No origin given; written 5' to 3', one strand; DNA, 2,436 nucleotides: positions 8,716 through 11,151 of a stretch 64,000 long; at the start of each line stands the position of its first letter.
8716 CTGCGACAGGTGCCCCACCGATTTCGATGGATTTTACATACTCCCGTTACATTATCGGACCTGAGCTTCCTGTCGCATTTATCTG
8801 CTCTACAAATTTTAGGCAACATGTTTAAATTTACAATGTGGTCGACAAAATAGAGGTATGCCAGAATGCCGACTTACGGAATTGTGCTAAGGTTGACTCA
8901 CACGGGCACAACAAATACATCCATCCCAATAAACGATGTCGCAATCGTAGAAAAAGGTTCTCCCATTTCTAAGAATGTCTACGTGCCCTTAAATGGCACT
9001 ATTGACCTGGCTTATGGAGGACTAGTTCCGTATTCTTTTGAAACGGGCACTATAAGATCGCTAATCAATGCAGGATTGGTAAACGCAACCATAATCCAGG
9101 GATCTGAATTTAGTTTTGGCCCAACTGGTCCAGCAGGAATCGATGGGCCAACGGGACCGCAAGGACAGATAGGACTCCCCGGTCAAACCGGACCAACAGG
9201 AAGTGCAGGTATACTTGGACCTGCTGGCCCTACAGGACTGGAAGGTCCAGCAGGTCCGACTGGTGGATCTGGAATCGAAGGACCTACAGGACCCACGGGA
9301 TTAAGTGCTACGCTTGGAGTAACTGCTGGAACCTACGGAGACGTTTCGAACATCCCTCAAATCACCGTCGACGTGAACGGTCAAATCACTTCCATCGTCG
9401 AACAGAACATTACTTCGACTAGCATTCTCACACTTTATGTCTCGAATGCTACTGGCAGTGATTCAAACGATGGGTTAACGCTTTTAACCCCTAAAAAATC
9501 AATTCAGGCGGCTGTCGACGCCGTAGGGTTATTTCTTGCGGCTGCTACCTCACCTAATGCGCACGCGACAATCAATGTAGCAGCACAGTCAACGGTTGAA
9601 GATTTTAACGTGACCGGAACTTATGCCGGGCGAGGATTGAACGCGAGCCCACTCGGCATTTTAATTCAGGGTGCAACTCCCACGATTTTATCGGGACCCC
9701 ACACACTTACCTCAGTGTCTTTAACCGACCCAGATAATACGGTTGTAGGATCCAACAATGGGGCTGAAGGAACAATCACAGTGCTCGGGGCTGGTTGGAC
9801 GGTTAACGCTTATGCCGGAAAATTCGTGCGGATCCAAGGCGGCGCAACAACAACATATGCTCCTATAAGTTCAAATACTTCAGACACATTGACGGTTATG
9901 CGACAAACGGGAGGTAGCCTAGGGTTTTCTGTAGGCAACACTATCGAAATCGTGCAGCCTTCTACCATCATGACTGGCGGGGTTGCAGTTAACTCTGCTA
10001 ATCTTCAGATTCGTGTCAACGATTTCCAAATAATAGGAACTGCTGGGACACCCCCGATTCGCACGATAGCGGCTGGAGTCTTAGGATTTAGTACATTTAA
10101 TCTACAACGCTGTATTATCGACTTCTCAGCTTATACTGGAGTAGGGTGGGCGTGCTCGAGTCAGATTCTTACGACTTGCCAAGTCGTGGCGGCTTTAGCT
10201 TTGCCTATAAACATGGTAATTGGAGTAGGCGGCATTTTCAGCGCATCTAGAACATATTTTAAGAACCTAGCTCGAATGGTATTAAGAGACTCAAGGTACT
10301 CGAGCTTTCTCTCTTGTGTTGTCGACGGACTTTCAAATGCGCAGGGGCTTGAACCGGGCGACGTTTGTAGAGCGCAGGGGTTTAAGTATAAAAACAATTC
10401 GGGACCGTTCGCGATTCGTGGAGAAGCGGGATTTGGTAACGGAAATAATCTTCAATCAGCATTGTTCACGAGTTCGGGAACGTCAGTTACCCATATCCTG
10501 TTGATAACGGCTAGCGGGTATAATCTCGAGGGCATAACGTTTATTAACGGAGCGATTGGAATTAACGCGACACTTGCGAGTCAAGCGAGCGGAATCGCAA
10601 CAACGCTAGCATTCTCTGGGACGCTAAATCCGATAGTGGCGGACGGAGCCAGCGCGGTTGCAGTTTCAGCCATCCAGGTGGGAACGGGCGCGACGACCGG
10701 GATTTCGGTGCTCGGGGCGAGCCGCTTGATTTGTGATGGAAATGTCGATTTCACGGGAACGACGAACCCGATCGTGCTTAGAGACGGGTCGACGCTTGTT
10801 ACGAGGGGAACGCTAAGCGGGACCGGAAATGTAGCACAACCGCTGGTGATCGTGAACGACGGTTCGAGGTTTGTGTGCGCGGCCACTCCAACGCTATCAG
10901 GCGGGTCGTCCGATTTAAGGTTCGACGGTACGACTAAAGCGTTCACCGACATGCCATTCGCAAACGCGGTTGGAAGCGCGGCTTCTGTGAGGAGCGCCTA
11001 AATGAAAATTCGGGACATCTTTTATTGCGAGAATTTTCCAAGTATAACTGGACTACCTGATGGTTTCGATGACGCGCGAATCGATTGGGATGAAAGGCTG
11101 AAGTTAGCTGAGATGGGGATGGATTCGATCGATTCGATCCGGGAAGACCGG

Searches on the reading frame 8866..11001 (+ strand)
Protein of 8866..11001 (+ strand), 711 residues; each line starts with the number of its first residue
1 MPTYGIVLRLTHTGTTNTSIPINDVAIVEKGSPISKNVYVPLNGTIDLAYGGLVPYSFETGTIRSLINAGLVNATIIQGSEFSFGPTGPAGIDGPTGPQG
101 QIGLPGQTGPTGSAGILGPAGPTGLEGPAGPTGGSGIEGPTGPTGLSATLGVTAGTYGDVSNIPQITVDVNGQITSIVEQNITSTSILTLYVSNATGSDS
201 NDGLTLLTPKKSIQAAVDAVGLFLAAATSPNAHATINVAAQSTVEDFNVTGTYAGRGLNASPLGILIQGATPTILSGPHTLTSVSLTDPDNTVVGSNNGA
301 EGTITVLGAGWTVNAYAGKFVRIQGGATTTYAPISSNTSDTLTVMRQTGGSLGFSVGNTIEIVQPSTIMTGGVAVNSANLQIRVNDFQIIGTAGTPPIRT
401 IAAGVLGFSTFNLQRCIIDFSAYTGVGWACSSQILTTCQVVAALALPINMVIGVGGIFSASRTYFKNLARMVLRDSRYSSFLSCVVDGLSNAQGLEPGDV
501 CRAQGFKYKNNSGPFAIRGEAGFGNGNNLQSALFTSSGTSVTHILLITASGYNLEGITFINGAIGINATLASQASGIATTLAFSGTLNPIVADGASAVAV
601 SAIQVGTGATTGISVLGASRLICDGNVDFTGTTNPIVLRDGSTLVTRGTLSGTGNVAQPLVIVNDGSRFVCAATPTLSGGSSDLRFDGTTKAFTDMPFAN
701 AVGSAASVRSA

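Call 41: search_protein_families(library=pfam, proteins=[window:8866-11001:+], max_evalue=0.01)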
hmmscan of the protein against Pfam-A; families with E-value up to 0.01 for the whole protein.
window:8866-11001:+ (711 aa): 1 family
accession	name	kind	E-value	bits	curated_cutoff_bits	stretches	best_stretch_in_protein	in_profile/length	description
PF01391.23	Collagen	-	1.7e-07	31.3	27.2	1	88-145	1-58/60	Collagen triple helix repeat (20 copies)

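Call 42: search_protein_families(library=phrogs, proteins=[window:8866-11001:+], max_evalue=0.001)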
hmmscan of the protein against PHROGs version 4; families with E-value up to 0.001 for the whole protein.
window:8866-11001:+ (711 aa): 16 families
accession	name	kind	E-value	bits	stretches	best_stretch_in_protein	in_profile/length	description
phrog_5073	-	tail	6.3e-16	59.5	1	84-219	284-382/519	tail fiber protein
phrog_366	-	tail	3.3e-14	54.2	1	75-178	305-403/474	tail fiber protein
phrog_38806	-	unknown function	4.7e-10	40.3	1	79-186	70-177/285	-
phrog_8745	-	tail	3e-09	35.7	1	83-191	1417-1525/1803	tail fiber protein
phrog_6320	-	tail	4.4e-09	36.7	1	85-145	152-212/745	tail fiber protein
phrog_819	-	tail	7.2e-09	35.4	1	85-147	523-588/1024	tail protein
phrog_17587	-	tail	2.6e-08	33.8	1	77-147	355-422/641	tail fiber protein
phrog_1806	-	tail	5.5e-08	33.4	1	77-161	110-191/276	collagen like minor tail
phrog_10972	-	tail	1e-07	32.8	1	73-184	151-248/343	tail fiber protein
phrog_32123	-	unknown function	3.7e-07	29.8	1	83-146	243-306/532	-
phrog_38766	-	head and packaging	2.6e-06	27.3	1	83-147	113-174/478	virion structural protein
phrog_32409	-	tail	3.2e-05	23.4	0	189-218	512-541/884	tail fiber protein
phrog_1658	-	unknown function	3.4e-05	24.7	1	85-158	58-131/239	-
phrog_18350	-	tail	5.9e-05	23.8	1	79-124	151-196/253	tail fiber protein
phrog_26654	-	unknown function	0.00011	22.7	1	84-148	84-151/360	-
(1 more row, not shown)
